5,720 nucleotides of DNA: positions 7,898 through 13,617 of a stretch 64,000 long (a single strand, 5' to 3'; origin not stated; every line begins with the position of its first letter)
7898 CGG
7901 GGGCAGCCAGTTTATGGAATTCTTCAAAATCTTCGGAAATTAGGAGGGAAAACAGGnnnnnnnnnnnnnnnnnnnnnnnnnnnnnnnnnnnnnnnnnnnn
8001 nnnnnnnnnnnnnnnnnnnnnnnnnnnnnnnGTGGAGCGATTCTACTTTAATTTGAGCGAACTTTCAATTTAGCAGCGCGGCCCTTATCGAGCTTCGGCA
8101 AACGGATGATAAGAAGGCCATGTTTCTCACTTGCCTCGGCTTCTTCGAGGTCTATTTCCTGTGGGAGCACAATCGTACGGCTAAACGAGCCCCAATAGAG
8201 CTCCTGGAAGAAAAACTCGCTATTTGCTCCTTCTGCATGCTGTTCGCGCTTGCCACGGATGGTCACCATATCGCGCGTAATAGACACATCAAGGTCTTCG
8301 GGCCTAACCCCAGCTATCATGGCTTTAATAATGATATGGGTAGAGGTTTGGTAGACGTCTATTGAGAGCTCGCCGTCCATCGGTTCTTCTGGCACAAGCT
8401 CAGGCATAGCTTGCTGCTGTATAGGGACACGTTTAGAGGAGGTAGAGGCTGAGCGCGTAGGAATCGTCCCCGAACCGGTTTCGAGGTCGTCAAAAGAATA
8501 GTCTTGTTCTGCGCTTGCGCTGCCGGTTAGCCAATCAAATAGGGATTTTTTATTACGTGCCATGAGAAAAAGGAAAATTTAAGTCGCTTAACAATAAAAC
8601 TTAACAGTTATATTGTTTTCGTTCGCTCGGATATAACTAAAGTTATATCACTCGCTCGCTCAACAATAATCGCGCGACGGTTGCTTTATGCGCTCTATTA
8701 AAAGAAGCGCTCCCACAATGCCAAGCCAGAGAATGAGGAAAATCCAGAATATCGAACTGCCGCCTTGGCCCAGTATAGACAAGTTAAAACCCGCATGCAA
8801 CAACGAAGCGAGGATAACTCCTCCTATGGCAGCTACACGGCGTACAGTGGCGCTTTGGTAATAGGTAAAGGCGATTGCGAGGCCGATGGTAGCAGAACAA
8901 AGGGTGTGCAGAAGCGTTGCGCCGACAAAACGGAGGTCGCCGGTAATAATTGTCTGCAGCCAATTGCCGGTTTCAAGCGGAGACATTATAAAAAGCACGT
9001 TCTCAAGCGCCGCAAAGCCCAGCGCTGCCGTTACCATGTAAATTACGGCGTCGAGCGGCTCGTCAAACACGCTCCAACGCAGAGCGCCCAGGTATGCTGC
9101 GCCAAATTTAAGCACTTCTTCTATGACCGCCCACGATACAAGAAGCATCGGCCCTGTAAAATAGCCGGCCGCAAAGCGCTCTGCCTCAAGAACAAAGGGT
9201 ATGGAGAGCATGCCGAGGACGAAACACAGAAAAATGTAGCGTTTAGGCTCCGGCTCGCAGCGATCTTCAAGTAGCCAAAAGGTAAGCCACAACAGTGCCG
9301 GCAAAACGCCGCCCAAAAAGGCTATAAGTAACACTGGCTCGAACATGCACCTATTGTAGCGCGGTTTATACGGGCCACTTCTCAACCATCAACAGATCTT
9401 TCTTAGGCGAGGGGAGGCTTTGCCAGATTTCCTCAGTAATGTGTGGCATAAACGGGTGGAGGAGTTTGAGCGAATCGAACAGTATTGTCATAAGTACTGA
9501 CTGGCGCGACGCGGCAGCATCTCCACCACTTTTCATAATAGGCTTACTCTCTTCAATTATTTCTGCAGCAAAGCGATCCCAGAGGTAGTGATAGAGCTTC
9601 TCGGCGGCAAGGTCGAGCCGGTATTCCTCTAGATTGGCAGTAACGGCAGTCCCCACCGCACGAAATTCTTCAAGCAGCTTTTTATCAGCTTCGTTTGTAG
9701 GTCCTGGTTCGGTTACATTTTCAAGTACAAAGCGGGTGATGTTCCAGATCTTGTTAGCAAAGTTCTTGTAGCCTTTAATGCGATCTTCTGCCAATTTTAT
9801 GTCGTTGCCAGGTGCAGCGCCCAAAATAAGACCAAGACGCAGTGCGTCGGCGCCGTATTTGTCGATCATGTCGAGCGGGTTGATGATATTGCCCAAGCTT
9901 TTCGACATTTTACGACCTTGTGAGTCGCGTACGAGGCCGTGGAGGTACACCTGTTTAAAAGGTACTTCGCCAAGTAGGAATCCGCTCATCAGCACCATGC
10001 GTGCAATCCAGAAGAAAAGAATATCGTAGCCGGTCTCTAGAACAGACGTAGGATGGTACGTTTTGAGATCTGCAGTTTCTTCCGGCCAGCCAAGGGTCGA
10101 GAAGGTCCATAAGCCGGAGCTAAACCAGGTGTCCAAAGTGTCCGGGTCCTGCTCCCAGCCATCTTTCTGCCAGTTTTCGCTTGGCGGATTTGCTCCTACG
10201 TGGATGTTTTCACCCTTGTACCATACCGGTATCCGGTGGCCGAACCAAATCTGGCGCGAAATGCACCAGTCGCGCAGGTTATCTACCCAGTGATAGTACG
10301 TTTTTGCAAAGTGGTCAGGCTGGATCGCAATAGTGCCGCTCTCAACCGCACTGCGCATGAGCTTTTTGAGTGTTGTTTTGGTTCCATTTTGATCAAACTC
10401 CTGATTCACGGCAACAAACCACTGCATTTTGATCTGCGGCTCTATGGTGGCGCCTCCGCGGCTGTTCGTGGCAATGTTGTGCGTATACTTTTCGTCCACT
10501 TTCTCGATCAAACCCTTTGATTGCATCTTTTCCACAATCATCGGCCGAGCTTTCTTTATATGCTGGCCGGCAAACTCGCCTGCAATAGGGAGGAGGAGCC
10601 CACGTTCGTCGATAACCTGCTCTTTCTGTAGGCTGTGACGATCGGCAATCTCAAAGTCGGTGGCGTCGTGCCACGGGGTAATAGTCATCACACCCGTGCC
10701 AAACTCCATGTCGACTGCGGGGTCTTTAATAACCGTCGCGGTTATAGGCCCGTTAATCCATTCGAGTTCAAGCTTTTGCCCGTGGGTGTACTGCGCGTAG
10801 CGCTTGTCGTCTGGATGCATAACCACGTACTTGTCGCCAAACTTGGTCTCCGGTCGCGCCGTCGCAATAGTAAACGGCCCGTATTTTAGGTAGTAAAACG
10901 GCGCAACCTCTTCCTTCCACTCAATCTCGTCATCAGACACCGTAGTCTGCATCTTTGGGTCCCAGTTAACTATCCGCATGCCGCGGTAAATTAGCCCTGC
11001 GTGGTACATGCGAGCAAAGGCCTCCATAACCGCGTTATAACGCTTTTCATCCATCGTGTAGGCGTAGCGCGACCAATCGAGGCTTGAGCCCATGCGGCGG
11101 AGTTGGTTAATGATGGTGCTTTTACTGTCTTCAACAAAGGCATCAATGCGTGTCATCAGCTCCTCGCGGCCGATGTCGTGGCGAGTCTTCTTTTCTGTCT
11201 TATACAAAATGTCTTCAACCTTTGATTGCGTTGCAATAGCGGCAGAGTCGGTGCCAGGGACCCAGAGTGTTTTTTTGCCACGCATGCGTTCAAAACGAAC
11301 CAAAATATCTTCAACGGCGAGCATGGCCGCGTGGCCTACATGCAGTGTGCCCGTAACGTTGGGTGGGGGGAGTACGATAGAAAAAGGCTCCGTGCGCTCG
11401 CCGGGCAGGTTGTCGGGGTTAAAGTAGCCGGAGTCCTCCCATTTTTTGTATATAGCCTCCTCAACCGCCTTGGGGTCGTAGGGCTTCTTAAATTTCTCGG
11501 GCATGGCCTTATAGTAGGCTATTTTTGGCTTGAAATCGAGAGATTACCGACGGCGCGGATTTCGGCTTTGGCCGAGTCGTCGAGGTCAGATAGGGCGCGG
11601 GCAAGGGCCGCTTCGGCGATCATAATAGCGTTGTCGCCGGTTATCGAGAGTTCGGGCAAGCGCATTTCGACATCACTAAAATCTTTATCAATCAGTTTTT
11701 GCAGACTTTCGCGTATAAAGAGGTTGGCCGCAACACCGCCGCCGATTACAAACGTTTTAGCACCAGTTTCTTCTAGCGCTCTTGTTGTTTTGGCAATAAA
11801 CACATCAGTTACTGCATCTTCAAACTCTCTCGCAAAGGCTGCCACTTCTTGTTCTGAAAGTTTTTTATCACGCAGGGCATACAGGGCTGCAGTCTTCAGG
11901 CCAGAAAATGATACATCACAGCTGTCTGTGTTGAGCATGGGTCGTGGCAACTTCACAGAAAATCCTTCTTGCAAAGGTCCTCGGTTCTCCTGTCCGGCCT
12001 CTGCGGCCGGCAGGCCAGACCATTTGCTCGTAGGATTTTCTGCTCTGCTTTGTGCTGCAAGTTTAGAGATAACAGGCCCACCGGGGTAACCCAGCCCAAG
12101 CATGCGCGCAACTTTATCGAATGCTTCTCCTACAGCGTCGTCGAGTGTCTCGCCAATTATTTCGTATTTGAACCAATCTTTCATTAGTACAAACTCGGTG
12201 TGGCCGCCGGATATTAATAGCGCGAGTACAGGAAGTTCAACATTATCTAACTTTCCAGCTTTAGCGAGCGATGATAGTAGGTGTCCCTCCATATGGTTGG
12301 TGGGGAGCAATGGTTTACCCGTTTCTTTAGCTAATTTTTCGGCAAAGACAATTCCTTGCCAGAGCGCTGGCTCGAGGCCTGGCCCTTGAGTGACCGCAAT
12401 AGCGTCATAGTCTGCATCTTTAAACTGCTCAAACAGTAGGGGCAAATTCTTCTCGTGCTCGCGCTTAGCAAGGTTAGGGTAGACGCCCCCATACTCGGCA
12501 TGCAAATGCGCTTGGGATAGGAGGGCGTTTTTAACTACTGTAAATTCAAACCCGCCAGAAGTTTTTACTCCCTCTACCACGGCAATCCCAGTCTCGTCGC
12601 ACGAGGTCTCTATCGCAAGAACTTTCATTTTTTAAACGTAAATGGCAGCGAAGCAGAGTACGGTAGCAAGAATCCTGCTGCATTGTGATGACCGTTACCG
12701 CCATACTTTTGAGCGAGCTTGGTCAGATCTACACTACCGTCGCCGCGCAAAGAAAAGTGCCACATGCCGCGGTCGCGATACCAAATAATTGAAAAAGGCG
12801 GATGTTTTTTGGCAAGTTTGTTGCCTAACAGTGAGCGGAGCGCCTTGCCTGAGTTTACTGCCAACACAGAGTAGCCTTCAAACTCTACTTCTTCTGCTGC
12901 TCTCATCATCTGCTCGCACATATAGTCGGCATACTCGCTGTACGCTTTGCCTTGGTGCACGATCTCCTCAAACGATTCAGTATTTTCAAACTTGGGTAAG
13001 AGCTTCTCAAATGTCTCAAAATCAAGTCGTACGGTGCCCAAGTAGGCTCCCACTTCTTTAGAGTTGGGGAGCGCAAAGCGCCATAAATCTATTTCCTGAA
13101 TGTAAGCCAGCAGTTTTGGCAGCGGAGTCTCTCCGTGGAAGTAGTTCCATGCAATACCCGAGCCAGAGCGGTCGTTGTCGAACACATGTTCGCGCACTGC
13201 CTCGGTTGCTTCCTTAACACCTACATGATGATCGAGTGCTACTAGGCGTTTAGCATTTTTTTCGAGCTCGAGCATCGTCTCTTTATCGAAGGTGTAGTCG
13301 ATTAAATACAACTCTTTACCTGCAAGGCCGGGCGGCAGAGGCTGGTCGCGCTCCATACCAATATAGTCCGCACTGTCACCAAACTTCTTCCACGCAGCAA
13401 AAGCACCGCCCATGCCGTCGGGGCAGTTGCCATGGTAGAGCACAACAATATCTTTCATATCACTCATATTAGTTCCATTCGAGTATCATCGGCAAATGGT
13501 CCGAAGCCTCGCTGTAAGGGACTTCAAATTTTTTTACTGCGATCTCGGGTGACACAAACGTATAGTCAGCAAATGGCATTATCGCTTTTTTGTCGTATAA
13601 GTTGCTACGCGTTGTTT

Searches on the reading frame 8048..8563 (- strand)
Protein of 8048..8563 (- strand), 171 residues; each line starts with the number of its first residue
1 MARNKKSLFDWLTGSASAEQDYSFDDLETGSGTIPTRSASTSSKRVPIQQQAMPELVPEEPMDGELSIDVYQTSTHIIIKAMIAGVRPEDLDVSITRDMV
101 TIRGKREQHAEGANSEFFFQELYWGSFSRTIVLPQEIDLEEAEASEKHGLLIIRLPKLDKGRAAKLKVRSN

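Call 61: search_protein_families(library=pfam, proteins=[window:8048-8563:-], max_evalue=0.0001)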
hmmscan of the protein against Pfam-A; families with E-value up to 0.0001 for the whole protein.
window:8048-8563:- (171 aa): 1 family
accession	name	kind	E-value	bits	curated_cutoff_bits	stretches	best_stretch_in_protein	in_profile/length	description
PF00011.27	HSP20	-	7e-16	58.6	20.8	1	72-161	4-91/102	Hsp20/alpha crystallin family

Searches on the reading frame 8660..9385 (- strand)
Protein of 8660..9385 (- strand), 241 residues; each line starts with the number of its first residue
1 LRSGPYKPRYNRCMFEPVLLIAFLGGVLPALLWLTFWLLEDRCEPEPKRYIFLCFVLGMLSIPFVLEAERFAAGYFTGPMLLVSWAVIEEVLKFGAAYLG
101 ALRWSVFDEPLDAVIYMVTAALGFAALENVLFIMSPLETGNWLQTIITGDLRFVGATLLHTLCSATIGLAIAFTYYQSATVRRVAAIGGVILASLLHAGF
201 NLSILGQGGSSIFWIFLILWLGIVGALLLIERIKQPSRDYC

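Call 61: search_protein_families(library=pfam, proteins=[window:8660-9385:-], max_evalue=0.0001)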
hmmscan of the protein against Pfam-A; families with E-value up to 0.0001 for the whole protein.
window:8660-9385:- (241 aa): 1 family
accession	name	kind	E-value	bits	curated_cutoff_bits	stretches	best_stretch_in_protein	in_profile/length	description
PF13367.11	PrsW-protease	-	4.3e-23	82.3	23.5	1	46-220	1-193/196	PrsW family intramembrane metalloprotease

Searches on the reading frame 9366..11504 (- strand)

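Call 60: search_protein_families(library=pfam, proteins=[window:9366-11504:-], max_evalue=0.0001)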
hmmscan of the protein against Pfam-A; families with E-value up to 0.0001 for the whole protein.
window:9366-11504:- (712 aa): 4 families
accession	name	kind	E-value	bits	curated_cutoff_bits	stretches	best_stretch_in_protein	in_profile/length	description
PF00133.28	tRNA-synt_1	-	1.2e-128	429.9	22.7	1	18-571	2-413/414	tRNA synthetases class I (I, L, M and V)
PF08264.19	Anticodon_1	-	2.6e-24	86.2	25.1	1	607-711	1-105/148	Anticodon-binding domain of tRNA ligase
PF09334.17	tRNA-synt_1g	-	2.3e-20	73.1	20.1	2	48-195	8-136/391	tRNA synthetases class I (M)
PF01406.26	tRNA-synt_1e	-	1.2e-05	25.3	27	0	512-560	234-281/301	tRNA synthetases class I (C) catalytic domain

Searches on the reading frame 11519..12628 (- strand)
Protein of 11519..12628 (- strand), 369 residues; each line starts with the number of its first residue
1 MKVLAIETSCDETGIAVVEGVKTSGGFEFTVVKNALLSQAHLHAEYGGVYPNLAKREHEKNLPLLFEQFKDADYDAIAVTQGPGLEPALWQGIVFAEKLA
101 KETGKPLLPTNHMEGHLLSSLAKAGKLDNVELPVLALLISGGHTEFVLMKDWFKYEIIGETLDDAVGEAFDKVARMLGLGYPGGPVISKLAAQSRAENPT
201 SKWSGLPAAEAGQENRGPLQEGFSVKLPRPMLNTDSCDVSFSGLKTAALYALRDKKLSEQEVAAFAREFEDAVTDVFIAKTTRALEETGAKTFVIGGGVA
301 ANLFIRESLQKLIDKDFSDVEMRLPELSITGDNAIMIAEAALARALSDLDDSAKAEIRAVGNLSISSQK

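Call 60: search_protein_families(library=pfam, proteins=[window:11519-12628:-], max_evalue=0.0001)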
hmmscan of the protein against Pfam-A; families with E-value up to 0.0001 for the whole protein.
window:11519-12628:- (369 aa): 2 families
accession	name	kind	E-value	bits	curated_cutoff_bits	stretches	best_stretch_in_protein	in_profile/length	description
PF00814.31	TsaD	-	2.4e-70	237.7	24.8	1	31-338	2-263/264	tRNA N6-adenosine threonylcarbamoyltransferase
PF22521.2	HypF_C_2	-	3e-05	24.4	27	1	249-317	153-221/241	Carbamoyltransferase, Kae1-like Domain, second subdomain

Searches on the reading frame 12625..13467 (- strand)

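Call 60: search_protein_families(library=pfam, proteins=[window:12625-13467:-], max_evalue=0.0001)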
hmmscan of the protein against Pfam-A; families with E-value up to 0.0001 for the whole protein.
window:12625-13467:- (280 aa): 1 family
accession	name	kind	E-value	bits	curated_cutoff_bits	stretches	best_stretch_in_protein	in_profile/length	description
PF02272.25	DHHA1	-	1.4e-05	25.9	25.9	1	205-269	13-84/102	DHHA1 domain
